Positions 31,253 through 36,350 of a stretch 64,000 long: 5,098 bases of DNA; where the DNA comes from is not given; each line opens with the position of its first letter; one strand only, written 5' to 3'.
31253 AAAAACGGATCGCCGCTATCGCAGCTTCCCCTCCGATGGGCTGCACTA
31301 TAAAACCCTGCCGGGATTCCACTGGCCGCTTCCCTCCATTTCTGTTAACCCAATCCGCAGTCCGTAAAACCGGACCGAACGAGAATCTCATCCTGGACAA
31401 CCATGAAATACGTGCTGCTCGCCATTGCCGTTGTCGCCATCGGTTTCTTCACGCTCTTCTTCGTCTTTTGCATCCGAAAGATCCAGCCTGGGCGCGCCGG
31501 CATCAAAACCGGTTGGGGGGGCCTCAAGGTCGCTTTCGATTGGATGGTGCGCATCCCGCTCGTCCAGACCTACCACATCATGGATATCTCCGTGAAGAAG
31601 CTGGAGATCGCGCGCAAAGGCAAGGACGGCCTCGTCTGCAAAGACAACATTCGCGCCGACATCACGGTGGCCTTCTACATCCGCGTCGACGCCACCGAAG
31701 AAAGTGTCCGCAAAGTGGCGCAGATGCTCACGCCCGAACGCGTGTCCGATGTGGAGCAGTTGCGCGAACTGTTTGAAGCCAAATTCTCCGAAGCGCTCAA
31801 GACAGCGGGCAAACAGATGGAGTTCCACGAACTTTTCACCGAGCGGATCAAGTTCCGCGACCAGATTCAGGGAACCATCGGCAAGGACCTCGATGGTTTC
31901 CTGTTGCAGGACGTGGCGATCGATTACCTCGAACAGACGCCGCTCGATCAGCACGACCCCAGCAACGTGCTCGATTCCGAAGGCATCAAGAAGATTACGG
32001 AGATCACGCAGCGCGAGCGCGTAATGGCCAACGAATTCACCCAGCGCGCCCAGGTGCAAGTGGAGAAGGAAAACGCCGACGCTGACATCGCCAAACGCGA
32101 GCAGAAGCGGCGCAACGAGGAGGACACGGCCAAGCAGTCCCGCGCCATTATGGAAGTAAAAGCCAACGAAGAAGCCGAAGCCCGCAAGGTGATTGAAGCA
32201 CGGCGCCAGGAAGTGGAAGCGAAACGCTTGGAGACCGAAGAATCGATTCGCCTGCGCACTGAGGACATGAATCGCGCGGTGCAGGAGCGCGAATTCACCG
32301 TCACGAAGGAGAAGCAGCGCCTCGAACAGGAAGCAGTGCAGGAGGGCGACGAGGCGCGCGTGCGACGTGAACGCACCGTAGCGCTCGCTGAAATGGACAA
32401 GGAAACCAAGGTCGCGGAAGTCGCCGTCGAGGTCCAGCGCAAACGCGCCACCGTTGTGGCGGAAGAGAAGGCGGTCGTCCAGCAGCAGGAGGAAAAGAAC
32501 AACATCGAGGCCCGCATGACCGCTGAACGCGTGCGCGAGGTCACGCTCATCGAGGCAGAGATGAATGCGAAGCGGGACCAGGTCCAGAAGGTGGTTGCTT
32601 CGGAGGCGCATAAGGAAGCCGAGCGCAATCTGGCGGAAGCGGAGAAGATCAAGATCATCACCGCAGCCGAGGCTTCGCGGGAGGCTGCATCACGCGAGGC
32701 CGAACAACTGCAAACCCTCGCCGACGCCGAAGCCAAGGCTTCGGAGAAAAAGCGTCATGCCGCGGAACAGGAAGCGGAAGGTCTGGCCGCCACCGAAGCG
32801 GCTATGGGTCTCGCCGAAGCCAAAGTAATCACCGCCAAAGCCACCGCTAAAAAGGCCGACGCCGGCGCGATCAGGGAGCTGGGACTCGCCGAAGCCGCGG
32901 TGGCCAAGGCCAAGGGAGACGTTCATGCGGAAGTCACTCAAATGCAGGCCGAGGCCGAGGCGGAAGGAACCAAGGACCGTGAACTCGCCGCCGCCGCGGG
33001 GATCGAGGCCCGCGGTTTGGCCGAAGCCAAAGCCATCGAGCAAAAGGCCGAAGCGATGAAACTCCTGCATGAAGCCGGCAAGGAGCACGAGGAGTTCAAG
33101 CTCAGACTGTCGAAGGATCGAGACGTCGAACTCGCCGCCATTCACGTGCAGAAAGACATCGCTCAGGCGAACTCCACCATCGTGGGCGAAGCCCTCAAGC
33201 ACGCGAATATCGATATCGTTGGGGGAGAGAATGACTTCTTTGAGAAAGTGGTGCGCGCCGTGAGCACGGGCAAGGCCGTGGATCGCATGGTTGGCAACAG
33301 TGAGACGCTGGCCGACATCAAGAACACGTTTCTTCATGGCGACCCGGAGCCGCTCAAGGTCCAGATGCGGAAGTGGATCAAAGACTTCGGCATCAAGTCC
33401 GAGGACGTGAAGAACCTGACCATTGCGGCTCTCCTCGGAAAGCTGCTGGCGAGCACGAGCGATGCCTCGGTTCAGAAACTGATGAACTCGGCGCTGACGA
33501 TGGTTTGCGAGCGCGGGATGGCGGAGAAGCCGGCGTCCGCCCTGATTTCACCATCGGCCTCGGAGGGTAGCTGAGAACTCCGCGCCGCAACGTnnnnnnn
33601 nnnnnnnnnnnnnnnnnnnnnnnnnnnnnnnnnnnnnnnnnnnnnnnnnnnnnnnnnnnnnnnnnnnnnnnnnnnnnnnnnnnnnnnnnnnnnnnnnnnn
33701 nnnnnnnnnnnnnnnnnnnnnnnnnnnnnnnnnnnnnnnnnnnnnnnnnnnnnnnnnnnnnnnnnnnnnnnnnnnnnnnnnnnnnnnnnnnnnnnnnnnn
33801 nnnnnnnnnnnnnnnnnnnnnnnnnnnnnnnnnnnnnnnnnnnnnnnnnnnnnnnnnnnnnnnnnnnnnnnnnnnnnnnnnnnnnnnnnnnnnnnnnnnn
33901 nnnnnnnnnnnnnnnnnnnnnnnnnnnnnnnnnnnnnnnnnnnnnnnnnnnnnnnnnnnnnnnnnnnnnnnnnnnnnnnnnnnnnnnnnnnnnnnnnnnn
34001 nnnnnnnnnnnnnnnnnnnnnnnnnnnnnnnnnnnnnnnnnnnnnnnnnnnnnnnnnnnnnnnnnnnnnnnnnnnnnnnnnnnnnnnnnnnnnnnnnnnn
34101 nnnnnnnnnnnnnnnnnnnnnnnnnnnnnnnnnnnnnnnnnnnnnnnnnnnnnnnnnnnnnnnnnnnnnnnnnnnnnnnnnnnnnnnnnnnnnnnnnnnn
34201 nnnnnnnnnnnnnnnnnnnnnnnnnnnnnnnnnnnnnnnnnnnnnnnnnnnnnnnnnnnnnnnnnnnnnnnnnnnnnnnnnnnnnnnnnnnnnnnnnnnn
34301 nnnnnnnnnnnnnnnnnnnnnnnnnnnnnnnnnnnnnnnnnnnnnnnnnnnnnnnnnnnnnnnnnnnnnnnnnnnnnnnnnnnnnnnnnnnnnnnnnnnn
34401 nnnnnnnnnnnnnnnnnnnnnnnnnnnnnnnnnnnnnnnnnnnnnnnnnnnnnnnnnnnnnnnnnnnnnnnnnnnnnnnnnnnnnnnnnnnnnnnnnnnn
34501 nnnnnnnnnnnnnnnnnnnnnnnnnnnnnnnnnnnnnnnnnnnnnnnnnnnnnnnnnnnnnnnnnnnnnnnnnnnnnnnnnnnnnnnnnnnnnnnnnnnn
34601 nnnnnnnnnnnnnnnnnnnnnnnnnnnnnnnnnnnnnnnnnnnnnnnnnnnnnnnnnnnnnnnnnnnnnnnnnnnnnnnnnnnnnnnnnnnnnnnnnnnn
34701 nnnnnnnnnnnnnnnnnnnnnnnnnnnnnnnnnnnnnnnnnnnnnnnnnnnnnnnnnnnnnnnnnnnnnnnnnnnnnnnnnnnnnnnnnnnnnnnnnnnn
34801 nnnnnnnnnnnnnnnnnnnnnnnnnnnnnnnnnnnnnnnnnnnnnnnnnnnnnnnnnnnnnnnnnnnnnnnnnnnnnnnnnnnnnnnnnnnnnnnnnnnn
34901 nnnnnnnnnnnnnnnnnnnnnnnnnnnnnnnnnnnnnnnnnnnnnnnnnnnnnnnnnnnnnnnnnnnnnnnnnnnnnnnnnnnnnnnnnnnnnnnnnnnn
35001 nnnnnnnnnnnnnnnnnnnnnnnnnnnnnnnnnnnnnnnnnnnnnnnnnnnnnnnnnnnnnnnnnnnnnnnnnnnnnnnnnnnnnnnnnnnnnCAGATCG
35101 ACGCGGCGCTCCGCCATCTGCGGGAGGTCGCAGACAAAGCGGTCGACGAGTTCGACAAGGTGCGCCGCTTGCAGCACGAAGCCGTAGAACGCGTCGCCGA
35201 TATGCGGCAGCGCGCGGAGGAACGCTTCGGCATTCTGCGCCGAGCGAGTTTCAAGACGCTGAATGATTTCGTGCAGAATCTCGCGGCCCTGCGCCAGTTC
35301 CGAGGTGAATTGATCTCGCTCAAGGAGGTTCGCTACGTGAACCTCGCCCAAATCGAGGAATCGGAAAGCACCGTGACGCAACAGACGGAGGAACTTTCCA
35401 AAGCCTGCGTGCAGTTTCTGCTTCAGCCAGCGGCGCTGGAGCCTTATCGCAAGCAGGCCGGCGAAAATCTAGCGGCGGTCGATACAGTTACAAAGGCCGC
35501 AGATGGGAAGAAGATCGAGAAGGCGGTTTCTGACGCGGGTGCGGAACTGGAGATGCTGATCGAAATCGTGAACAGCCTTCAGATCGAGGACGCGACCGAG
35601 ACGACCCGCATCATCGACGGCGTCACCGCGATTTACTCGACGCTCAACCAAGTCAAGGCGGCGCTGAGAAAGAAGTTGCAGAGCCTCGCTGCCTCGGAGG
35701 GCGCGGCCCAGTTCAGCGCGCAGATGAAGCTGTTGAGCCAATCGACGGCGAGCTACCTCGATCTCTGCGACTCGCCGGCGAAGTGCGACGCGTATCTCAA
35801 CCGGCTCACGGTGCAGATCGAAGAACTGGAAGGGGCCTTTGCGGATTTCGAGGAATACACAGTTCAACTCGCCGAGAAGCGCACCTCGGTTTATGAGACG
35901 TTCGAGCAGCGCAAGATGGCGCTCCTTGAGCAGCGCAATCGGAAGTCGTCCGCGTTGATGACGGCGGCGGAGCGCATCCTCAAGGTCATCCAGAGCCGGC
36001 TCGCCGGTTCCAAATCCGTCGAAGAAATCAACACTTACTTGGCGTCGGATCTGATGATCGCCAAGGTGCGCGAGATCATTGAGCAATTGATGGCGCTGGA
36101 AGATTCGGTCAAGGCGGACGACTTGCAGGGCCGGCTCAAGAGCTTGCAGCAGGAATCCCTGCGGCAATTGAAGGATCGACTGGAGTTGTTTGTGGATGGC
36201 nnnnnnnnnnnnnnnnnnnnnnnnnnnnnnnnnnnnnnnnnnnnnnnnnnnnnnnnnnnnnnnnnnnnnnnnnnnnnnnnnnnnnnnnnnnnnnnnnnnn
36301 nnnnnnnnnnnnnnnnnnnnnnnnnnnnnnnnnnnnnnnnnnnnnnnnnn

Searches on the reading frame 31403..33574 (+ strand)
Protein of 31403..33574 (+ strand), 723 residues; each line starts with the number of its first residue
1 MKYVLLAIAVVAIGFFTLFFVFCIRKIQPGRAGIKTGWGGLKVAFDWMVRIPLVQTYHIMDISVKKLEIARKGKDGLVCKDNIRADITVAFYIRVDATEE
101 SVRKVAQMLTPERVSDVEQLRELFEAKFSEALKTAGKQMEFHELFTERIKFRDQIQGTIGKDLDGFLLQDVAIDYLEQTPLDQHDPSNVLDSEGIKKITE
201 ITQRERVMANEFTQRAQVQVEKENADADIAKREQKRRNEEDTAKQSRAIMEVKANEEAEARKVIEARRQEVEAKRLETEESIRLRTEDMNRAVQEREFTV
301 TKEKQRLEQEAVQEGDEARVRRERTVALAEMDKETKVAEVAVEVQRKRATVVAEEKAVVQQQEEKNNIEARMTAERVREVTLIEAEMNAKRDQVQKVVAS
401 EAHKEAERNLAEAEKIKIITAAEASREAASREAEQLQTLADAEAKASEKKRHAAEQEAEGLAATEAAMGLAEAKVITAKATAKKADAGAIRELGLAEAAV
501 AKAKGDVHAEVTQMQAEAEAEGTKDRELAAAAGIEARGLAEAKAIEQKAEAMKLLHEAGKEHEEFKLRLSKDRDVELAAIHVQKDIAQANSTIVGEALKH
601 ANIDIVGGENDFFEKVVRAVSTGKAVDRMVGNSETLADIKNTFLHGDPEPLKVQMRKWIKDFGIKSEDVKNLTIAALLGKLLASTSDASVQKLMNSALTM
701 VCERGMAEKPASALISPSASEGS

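Call 6: search_protein_families(library=pfam, proteins=[window:31403-33574:+], max_evalue=0.1)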
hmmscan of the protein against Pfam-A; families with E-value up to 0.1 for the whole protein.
window:31403-33574:+ (723 aa): 0 families

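Call 7: search_protein_families(library=ncbifam, proteins=[window:31403-33574:+], max_evalue=0.1)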
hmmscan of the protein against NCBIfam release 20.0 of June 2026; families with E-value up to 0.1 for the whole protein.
window:31403-33574:+ (723 aa): 0 families

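Call 8: search_protein_families(library=padloc, proteins=[window:31403-33574:+], max_evalue=0.1)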
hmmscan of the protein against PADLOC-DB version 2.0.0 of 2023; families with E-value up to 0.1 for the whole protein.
window:31403-33574:+ (723 aa): 0 families

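Call 15: search_solved_structures(query=window:31403-33574:+, max_evalue=0.01)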
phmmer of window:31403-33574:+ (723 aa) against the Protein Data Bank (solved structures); distinct sequences matched with E-value up to 0.01: 0.

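Call 75: search_solved_structures(query=A6, max_evalue=0.01)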
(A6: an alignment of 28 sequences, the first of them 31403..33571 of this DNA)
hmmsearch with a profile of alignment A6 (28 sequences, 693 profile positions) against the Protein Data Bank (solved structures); distinct sequences matched with E-value up to 0.01: 1.
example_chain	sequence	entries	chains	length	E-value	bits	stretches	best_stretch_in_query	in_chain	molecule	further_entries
8z5g_A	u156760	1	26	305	0.00021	23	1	363-447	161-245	Protein QmcA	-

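Call 79: search_protein_families(library=pfam, alignment_id=A6, max_evalue=0.01)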
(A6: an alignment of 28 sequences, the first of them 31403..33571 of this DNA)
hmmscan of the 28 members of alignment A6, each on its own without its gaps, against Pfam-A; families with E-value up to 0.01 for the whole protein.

A. member 1, window:31403-33571:+ (723 aa): 0 families

B. families by the number of members that match (of 28 scanned): 1 family
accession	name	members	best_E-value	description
PF01145.31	Band_7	3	1.5e-07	SPFH domain / Band 7 family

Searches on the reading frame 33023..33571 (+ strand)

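Call 61: search_protein_families(library=pfam, proteins=[window:33023-33571:+], max_evalue=1)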
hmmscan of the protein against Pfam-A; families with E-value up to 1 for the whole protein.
window:33023-33571:+ (183 aa): 2 families
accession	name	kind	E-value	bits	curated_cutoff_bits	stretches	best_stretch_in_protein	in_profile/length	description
PF20605.4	Antitox_RHH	-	0.024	15.3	27.2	1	140-162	20-42/50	Antitoxin-like ribbon-helix-helix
PF03571.21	Peptidase_M49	-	0.031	13.1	21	1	14-123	46-155/548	Peptidase family M49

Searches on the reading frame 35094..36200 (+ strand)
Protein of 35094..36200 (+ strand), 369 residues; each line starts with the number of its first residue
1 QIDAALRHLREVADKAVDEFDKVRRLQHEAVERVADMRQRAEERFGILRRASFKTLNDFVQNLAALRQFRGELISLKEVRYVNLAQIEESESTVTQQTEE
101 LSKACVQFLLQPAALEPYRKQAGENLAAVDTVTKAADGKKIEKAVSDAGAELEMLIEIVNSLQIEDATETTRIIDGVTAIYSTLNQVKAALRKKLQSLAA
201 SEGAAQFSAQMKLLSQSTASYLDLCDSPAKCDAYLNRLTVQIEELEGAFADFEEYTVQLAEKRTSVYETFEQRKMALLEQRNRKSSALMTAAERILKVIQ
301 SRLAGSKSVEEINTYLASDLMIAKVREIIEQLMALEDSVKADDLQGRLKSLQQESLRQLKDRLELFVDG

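Call 61: search_protein_families(library=pfam, proteins=[window:35094-36200:+], max_evalue=1)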
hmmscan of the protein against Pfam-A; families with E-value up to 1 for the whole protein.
window:35094-36200:+ (369 aa): 2 families
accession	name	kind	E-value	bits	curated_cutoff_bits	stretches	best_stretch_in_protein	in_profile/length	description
PF25472.1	DUF7902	-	4.9e-23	81.6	26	1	114-196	2-84/85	Domain of unknown function (DUF7902)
PF04136.21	COG3_N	-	0.46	10.9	27.9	0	81-128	24-71/147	Conserved oligomeric Golgi complex subunit 3, N-terminal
